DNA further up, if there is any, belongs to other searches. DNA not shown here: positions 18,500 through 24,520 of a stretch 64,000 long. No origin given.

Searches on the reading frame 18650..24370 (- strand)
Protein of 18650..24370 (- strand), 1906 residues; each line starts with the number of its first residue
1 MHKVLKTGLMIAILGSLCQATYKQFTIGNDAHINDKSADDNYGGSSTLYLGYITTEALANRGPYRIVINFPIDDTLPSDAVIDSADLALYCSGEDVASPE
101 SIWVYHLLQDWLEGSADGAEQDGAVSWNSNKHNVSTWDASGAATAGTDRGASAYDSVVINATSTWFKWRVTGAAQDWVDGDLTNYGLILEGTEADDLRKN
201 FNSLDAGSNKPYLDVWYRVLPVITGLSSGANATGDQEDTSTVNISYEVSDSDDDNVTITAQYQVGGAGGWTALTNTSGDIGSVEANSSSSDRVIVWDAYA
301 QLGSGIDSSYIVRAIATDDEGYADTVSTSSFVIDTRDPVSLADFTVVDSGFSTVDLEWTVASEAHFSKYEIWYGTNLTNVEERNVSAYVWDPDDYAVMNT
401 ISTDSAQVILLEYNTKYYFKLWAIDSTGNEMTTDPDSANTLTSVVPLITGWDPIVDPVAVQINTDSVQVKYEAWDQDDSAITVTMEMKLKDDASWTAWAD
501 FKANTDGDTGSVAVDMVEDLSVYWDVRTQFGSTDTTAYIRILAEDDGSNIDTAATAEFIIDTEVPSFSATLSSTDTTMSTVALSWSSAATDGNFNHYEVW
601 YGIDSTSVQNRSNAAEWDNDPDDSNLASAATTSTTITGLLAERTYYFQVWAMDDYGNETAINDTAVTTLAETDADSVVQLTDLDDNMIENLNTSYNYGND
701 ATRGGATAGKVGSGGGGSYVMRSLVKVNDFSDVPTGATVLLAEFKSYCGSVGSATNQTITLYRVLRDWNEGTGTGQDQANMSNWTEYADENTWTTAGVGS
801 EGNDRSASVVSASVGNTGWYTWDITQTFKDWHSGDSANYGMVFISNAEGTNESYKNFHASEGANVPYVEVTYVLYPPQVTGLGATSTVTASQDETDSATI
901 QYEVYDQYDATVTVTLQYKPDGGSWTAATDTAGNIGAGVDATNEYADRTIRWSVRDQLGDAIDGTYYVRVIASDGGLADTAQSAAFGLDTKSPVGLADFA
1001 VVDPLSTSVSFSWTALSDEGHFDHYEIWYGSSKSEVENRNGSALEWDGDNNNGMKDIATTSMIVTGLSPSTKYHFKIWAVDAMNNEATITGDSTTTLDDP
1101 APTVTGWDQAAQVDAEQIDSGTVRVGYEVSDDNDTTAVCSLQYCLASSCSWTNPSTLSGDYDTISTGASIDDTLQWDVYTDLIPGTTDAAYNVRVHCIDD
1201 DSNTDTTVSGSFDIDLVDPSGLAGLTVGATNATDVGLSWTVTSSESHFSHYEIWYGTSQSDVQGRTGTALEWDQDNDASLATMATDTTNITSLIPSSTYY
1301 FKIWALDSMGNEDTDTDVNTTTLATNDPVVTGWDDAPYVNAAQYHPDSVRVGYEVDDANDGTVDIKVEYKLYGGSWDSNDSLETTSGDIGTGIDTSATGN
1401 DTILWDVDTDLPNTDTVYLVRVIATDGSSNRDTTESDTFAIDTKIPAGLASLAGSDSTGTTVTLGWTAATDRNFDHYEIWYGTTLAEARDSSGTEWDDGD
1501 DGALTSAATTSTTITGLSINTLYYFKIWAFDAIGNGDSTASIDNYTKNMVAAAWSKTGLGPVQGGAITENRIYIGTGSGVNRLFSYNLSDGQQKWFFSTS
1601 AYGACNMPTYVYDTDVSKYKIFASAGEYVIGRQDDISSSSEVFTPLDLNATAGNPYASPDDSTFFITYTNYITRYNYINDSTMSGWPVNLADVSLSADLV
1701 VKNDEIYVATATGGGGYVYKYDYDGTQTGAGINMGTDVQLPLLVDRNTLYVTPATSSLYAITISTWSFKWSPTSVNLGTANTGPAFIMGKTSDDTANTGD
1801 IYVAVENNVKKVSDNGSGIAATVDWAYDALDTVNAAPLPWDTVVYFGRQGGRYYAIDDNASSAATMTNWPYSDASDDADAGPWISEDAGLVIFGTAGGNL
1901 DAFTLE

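Call 38: search_protein_families(library=pfam, proteins=[window:18650-24370:-], max_evalue=0.1)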
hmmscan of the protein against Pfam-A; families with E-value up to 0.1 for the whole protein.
window:18650-24370:- (1906 aa): 7 families
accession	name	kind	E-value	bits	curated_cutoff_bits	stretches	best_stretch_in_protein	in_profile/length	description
PF00041.27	fn3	-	4.7e-34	116.9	25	5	998-1083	5-72/84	Fibronectin type III domain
PF10179.15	NDNF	-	1.4e-17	64.4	27.3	2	599-660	56-117/127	Neuron-derived neurotrophic factor, first Fn(III) domain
PF16656.11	Pur_ac_phosph_N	-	9.1e-07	29.8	30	3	1005-1081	11-82/93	Purple acid Phosphatase, N-terminal domain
PF25059.1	FN3_DSCAM-DSCAML_C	-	1.7e-06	28.7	39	0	1271-1324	34-83/89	DSCAM/DSCAML C-terminal Fn3-like domain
PF00688.24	TGFb_propeptide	-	2.7e-06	27.6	25.8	0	128-207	144-225/242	TGF-beta propeptide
PF19743.5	ASTN1_2_fn3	-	2.9e-05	24.8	24.3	0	1052-1085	79-112/123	ASTN1/2 Fn3 domain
PF19414.4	Astro_p19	-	0.087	12.7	27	0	949-999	45-94/174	Astrovirus p19 protein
